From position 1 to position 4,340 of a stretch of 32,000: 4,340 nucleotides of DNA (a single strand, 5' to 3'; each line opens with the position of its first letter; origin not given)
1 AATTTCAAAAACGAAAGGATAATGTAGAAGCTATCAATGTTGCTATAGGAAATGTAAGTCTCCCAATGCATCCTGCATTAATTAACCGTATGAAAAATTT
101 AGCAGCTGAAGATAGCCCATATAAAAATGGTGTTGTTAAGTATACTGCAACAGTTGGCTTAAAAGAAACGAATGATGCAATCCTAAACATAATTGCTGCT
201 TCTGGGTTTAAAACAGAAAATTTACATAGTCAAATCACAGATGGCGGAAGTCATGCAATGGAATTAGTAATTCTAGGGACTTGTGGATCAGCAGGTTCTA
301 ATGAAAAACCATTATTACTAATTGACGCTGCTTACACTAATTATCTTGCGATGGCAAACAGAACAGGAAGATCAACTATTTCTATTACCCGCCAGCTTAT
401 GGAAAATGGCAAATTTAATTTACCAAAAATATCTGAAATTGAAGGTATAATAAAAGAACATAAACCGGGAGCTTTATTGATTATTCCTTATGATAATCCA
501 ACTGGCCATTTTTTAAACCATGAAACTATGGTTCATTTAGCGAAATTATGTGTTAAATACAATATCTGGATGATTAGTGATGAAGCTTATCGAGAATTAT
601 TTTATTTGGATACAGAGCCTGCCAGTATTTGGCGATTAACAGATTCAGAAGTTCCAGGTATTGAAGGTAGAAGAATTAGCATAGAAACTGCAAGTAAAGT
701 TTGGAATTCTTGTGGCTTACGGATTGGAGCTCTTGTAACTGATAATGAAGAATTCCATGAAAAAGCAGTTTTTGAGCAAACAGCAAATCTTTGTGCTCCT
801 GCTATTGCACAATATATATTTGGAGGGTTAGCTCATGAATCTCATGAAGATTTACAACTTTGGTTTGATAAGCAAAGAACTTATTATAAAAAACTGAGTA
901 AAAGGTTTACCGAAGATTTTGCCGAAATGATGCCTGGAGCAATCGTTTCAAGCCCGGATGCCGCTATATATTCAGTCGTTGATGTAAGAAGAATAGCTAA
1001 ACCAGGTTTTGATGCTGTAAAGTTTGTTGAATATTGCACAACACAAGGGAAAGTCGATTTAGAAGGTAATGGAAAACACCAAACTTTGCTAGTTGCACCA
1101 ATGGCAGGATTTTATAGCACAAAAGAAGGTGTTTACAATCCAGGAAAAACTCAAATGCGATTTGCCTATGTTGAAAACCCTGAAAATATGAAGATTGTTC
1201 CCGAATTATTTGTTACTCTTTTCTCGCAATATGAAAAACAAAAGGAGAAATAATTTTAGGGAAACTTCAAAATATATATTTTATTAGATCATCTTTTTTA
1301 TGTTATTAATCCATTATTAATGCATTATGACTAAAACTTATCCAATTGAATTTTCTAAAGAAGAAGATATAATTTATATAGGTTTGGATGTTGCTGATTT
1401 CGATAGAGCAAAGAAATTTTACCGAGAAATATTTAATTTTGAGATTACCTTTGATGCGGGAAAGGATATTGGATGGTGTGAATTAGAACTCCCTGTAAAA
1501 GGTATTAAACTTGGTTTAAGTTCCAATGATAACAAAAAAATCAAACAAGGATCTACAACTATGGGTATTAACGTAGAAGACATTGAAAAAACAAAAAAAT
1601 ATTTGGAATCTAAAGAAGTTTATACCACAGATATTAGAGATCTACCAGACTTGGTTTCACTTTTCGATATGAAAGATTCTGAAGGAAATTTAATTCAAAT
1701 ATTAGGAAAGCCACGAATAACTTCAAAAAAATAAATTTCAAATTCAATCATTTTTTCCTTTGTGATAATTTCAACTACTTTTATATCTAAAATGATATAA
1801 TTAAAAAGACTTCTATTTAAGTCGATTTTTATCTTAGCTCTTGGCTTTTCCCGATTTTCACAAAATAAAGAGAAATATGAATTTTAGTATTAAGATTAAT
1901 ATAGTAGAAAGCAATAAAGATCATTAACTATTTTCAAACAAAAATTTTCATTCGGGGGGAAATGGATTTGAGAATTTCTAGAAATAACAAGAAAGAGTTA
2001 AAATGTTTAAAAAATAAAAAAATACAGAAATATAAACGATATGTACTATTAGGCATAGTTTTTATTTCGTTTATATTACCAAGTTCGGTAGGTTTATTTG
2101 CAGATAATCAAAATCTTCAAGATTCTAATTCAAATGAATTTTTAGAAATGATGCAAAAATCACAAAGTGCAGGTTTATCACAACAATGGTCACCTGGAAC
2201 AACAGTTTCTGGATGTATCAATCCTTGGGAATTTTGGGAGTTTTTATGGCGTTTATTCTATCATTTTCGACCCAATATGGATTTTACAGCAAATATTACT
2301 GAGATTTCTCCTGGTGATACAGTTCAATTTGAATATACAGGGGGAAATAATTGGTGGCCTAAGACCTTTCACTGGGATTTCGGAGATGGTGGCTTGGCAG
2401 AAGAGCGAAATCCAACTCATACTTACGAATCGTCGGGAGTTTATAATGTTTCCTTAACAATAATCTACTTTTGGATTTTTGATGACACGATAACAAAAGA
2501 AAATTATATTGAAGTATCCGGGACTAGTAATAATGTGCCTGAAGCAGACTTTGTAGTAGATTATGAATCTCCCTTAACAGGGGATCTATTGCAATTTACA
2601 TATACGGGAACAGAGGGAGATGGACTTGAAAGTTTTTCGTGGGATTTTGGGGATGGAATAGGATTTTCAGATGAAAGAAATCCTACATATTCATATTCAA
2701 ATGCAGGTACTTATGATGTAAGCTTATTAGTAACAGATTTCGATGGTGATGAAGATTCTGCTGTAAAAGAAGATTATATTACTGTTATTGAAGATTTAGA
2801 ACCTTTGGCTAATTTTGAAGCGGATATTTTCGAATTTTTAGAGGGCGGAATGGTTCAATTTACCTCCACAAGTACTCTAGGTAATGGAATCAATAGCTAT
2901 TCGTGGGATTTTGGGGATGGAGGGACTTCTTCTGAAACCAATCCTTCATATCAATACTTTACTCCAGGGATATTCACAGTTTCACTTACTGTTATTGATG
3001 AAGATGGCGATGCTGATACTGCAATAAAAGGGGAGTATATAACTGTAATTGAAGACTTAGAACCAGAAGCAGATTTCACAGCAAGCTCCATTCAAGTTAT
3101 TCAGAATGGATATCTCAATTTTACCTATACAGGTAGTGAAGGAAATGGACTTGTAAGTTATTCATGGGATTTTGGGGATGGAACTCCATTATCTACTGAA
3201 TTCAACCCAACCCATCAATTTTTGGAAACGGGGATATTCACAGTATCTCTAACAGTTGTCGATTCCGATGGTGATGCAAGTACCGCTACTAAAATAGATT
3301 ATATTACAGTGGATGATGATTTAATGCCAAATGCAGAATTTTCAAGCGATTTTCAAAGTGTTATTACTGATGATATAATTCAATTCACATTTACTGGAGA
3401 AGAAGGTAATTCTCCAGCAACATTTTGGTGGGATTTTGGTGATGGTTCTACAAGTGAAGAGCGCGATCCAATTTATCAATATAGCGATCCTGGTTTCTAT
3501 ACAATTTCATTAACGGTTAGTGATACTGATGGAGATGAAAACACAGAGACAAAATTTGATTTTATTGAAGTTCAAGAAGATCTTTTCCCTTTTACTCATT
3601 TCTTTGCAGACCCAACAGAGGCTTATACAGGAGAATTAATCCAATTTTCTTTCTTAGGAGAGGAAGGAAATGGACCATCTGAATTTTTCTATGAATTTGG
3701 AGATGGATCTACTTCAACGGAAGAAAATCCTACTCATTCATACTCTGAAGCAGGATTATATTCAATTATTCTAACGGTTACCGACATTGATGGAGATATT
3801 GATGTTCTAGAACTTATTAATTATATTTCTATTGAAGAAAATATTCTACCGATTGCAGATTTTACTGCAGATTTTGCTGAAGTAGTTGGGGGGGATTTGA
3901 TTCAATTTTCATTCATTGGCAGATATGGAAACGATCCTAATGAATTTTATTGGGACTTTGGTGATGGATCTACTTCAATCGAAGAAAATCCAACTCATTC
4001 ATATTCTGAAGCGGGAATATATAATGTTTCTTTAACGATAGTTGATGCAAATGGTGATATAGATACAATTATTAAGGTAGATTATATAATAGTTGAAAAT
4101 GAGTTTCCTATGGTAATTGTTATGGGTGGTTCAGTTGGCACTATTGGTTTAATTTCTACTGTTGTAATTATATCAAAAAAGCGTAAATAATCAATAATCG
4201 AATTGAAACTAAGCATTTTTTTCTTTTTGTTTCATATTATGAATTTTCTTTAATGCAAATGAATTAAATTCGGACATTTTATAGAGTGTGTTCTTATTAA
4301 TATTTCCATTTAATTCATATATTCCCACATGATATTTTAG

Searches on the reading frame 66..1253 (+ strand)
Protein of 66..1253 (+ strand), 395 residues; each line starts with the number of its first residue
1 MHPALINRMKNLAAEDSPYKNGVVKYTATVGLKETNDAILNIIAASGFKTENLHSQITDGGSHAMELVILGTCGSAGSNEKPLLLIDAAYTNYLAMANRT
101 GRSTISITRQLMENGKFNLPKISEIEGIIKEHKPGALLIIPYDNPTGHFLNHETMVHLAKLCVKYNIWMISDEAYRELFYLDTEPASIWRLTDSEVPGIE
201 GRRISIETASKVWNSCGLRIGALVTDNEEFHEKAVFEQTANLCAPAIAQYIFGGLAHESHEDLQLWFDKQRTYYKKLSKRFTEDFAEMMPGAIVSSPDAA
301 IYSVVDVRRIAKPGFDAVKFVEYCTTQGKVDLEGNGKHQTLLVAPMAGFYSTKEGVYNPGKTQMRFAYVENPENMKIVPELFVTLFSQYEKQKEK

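Call 8: search_protein_families(library=pfam, proteins=[window:66-1253:+], max_evalue=0.01)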
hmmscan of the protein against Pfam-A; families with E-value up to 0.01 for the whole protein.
window:66-1253:+ (395 aa): 1 family
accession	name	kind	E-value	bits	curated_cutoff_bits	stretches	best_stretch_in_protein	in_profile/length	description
PF00155.27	Aminotran_1_2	-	9.7e-24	84.7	19.7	1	21-329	33-327/361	Aminotransferase class I and II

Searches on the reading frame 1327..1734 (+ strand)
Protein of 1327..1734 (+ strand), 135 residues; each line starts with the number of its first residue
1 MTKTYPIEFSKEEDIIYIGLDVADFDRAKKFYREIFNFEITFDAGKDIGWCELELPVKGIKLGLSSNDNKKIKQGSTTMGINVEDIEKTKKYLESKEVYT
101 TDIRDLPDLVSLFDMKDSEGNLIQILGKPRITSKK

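Call 8: search_protein_families(library=pfam, proteins=[window:1327-1734:+], max_evalue=0.01)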
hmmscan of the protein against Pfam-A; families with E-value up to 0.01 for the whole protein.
window:1327-1734:+ (135 aa): 3 families
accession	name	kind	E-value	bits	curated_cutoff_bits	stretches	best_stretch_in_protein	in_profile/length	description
PF00903.31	Glyoxalase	-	6.2e-09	36.7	20.6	1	17-125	4-121/121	Glyoxalase/Bleomycin resistance protein/Dioxygenase superfamily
PF12681.13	Glyoxalase_2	-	3.4e-05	24.2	30.1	1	20-123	6-111/118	Glyoxalase-like domain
PF22677.2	Ble-like_N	-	0.00024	21.2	24.5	0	20-40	7-27/41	Bleomycin resistance protein-like N-terminal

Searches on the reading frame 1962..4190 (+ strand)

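Call 8: search_protein_families(library=pfam, proteins=[window:1962-4190:+], max_evalue=0.01)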
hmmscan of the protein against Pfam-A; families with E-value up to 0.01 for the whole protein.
window:1962-4190:+ (742 aa): 9 families
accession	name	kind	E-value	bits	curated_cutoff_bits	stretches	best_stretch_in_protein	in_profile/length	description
PF18911.6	PKD_4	-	4.8e-102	334.6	27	7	294-353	16-77/85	PKD domain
PF00801.26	PKD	-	5e-68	225.5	23.5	7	374-446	6-79/80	PKD domain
PF24107.1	DUF7382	-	4.1e-09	36.6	27.4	0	415-439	9-33/65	Domain of unknown function (DUF7382)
PF19116.6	DUF5801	-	7.3e-07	30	27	0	421-443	111-133/137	Domain of unknown function (DUF5801)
PF06832.18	BiPBP_C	-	1.6e-05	25.1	26.8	0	399-441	45-87/90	Penicillin-Binding Protein C-terminus Family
PF13927.12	Ig_3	-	9.1e-05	23.3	30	0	472-518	18-60/78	Immunoglobulin domain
PF13027.11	DUF3888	-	9.5e-05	23.1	22.2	0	245-277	41-73/87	Protein of unknown function (DUF3888)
PF18981.6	InlK_D3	-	0.00019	21.9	25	0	406-445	32-71/75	Internalin K domain (D3/D4)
PF22352.2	K319L-like_PKD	-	0.0006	20.2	27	0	307-354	25-78/84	K319L-like, PKD domain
